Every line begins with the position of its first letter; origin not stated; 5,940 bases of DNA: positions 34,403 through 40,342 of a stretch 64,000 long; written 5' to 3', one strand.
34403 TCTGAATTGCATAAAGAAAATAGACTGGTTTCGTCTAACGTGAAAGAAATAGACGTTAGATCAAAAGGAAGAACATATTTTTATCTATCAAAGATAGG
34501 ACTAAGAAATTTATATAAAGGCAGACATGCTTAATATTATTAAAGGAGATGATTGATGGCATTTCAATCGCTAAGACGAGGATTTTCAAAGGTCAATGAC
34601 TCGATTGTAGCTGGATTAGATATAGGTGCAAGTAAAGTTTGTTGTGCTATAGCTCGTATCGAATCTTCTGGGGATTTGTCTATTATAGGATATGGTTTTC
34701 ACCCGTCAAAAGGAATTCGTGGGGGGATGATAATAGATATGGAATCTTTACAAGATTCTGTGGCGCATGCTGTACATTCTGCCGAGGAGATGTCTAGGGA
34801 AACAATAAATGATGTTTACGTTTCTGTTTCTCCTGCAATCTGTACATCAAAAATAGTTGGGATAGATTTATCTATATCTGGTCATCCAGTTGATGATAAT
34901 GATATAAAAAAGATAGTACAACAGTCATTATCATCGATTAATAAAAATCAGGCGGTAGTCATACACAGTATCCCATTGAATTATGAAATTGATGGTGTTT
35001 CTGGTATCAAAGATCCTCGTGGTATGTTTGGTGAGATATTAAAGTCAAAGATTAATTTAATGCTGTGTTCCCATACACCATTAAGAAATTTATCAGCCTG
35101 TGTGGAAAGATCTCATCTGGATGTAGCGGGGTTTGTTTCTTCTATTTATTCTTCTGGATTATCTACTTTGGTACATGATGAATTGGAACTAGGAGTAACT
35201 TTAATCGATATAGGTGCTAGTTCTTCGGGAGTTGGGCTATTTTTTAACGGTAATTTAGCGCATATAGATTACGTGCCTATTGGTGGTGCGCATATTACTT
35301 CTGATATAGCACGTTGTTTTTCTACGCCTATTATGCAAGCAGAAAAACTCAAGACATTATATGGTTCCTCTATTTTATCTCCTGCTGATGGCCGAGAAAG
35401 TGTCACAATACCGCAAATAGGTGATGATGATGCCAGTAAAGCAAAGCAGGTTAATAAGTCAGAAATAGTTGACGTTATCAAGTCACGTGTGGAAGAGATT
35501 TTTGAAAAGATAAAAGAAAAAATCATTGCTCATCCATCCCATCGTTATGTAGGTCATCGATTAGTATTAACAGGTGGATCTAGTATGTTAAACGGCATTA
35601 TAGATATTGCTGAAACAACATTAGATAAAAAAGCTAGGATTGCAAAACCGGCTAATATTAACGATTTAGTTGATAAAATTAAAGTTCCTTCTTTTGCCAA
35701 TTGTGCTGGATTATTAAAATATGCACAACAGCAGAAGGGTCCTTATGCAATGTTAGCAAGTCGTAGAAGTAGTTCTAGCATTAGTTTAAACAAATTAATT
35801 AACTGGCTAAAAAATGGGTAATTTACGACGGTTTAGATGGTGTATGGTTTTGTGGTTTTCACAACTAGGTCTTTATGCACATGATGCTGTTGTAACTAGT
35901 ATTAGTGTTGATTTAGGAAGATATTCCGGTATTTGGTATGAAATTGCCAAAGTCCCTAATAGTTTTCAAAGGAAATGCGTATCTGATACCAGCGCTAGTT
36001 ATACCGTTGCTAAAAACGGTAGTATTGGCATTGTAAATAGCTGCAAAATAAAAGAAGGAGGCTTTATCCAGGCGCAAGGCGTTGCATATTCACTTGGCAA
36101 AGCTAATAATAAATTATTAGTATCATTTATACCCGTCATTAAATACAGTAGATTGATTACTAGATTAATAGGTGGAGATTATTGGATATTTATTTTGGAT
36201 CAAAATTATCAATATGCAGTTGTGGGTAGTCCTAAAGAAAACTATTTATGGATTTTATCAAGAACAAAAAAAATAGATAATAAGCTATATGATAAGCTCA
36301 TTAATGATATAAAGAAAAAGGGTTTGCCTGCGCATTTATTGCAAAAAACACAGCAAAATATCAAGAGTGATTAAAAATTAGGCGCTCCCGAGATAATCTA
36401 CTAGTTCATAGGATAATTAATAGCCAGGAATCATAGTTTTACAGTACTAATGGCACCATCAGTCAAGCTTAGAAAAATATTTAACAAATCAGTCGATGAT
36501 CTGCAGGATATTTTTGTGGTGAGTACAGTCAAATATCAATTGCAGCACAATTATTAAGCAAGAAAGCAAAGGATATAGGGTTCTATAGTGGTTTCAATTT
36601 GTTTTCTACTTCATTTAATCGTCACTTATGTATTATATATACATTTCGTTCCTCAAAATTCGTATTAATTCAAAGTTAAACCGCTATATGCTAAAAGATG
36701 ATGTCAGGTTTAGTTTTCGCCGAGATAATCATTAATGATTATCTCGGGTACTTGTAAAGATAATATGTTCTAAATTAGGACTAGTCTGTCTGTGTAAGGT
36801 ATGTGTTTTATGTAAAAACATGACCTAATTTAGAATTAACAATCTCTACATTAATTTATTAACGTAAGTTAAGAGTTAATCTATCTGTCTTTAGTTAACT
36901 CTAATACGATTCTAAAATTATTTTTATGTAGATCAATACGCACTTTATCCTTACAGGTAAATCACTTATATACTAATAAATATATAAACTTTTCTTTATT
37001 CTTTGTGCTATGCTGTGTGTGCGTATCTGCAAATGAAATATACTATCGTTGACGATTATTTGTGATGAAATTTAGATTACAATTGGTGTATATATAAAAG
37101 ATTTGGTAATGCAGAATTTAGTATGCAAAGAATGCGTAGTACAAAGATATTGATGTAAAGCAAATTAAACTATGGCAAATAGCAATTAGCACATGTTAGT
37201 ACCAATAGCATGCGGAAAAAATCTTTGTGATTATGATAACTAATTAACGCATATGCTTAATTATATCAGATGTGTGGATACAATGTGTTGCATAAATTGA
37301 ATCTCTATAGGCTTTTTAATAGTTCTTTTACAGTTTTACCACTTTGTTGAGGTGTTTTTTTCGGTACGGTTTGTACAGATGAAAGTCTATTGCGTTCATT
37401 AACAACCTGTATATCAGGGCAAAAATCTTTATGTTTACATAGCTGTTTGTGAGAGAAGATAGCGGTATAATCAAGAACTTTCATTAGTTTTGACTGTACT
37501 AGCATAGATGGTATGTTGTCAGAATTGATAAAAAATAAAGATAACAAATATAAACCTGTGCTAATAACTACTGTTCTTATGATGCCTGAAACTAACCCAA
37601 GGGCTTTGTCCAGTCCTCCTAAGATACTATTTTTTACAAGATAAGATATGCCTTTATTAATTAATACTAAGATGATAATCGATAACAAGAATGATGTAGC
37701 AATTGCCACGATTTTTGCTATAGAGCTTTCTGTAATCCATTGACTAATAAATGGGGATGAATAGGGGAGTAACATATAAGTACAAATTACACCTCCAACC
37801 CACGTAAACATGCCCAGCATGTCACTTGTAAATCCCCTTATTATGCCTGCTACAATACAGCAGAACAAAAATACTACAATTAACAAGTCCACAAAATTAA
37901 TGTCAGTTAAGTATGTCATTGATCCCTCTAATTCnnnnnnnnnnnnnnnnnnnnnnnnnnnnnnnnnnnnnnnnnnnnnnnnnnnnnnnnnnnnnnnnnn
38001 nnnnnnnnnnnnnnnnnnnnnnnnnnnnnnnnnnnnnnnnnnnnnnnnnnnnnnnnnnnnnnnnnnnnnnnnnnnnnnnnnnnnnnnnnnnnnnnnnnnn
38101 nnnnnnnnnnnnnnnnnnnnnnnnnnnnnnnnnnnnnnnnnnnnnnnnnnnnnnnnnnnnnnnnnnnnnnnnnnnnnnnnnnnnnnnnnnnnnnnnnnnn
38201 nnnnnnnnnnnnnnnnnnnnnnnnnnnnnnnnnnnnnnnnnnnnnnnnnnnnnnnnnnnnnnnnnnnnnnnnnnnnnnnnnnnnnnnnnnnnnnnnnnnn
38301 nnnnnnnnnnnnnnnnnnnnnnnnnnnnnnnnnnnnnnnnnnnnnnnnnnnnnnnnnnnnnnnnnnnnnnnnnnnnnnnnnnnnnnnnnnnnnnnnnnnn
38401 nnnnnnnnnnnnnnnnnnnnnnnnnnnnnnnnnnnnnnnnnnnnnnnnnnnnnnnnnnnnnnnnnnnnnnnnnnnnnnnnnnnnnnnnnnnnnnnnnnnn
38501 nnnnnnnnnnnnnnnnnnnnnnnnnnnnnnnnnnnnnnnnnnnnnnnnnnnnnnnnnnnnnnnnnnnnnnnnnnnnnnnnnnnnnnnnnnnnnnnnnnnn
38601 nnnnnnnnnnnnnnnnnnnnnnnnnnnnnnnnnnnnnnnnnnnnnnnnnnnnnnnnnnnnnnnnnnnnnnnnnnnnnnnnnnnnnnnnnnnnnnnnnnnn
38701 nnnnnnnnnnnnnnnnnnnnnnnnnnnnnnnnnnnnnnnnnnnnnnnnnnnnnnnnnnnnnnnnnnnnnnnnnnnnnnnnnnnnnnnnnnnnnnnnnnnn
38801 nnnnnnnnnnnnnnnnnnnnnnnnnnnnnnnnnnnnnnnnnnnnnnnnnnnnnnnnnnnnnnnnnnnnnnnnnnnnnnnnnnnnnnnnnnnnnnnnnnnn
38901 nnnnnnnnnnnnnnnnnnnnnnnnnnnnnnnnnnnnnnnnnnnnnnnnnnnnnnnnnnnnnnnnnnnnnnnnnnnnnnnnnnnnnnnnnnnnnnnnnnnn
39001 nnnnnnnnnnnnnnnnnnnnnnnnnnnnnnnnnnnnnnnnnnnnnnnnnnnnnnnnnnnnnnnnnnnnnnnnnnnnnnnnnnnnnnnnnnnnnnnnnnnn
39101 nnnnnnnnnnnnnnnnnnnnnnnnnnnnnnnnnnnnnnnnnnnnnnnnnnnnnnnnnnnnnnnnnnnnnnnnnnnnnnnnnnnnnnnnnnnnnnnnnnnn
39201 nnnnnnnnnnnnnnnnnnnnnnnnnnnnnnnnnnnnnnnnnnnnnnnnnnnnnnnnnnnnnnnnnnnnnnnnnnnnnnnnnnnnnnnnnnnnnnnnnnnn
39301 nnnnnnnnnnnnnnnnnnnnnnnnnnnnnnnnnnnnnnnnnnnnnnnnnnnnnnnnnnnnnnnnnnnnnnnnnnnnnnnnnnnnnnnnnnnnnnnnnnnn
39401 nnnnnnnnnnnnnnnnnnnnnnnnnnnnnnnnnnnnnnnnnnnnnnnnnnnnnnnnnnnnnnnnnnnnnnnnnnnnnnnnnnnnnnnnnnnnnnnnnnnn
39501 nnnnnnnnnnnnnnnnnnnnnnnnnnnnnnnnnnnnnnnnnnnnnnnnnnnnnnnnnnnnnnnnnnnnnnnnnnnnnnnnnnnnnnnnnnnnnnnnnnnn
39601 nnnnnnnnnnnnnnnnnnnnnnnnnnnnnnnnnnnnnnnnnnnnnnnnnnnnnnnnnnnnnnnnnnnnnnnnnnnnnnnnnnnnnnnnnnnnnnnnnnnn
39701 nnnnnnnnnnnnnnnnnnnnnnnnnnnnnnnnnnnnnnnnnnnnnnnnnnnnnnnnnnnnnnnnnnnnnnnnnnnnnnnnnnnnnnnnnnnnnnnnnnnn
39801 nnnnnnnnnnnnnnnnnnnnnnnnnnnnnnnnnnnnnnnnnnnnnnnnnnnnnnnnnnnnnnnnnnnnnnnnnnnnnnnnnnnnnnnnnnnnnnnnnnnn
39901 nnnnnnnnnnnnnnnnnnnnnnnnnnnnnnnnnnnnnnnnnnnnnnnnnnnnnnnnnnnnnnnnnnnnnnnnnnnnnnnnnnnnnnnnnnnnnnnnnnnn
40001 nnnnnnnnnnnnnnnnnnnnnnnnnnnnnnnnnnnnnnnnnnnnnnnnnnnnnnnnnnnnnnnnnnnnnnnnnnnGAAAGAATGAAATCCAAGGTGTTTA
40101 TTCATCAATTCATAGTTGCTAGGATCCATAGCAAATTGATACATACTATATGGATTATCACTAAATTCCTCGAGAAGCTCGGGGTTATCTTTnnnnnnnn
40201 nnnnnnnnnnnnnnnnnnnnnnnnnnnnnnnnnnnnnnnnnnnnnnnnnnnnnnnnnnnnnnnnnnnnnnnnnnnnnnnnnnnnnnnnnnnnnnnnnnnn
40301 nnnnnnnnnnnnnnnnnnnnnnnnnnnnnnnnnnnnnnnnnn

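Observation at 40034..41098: Orphan exported protein built from a previously unrecognised [DNS]P[HY][SP]MYxFAxD repeat, with a recent internal duplication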

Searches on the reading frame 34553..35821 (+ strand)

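Call 22: search_protein_families(library=pfam, proteins=[window:34553-35821:+], max_evalue=0.00001)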
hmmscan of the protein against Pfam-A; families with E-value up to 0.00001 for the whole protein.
window:34553-35821:+ (422 aa): 4 families
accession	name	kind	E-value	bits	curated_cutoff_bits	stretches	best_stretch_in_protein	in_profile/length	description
PF14450.12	FtsA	-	4e-36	124.6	31.8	2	217-386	2-127/127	Cell division protein FtsA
PF02491.25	SHS2_FTSA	-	1.8e-12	47.8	25.4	1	106-169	13-77/79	SHS2 domain inserted in FTSA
PF11104.14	PilM_2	-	2e-07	30.7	27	0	189-268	155-235/340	Type IV pilus assembly protein PilM;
PF06723.19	MreB_Mbl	-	2.6e-06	26.9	27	1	214-365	146-305/327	MreB/Mbl protein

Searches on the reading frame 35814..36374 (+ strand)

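Call 22: search_protein_families(library=pfam, proteins=[window:35814-36374:+], max_evalue=0.00001)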
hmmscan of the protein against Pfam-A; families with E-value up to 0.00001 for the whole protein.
window:35814-36374:+ (186 aa): 1 family
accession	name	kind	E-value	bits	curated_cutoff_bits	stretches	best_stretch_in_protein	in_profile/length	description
PF08212.18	Lipocalin_2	-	5.9e-37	127.3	24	1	32-181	1-146/146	Lipocalin-like domain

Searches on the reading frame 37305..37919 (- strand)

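Call 22: search_protein_families(library=pfam, proteins=[window:37305-37919:-], max_evalue=0.00001)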
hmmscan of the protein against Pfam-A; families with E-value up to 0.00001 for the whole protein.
window:37305-37919:- (204 aa): 1 family
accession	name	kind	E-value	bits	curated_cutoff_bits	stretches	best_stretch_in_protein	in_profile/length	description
PF02674.22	Colicin_V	-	9.8e-25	87.7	29.3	1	10-151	1-141/144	Colicin V production protein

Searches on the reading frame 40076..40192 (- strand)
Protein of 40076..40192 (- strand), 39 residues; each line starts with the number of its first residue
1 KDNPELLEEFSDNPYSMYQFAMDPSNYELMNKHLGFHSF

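Call 67: search_solved_structures(query=A3, max_evalue=10, show_alignments=3)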
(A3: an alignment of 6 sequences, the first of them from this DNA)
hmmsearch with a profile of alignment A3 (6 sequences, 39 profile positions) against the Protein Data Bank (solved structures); distinct sequences matched with E-value up to 10: 1.
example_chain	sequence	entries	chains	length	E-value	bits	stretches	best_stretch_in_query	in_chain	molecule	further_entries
6xr1_A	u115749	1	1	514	0.01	18.6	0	21-32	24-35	dTor_9x57R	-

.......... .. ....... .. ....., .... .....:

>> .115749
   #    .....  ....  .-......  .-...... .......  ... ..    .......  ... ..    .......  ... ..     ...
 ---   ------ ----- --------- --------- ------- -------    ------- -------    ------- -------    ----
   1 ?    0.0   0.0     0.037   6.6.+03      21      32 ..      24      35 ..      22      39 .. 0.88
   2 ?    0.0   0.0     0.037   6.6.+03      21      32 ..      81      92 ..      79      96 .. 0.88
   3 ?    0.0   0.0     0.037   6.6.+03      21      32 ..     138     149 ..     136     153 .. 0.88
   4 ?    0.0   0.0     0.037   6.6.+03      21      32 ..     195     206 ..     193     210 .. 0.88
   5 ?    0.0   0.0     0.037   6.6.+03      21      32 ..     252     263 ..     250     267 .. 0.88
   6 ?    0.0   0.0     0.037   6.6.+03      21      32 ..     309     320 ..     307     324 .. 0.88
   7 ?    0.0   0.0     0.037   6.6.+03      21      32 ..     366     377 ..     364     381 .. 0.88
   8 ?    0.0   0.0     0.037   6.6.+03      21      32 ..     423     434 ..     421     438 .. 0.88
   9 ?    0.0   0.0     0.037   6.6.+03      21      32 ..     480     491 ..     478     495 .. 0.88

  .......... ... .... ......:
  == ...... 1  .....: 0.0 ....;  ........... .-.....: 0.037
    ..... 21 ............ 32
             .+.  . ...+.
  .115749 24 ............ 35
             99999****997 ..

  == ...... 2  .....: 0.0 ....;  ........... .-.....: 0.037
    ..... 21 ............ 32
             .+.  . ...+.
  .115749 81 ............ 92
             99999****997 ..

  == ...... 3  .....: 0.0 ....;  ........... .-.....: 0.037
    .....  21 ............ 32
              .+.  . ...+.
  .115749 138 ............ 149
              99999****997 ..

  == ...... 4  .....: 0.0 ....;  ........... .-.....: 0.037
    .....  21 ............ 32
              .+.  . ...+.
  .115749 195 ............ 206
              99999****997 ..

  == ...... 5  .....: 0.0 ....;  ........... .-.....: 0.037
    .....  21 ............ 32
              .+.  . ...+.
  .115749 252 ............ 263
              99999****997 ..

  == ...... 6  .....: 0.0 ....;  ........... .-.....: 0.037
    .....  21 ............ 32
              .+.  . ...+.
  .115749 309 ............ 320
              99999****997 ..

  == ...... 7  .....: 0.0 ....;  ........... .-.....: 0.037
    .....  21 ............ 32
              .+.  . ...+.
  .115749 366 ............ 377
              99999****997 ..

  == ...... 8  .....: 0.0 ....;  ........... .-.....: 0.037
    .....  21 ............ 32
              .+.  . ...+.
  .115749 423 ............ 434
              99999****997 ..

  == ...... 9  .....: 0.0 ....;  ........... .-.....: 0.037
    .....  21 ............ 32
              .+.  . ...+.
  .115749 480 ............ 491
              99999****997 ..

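Call 84: search_protein_families(library=pfam, alignment_id=A3, max_evalue=10)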
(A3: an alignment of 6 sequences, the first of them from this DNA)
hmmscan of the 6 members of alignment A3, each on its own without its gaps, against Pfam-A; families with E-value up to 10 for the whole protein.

A. member 1, seq(39 aa): 1 family
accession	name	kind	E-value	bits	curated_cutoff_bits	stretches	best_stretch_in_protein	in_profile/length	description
PF09675.16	Chlamy_scaf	-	0.048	14.2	25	1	8-32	88-112/134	Chlamydia-phage Chp2 scaffold (Chlamy_scaf)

B. families by the number of members that match (of 6 scanned): 3 families
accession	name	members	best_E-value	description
PF09675.16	Chlamy_scaf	1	0.048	Chlamydia-phage Chp2 scaffold (Chlamy_scaf)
PF03640.20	Lipoprotein_15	1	0.07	Secreted repeat of unknown function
PF02671.26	PAH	1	0.14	Paired amphipathic helix repeat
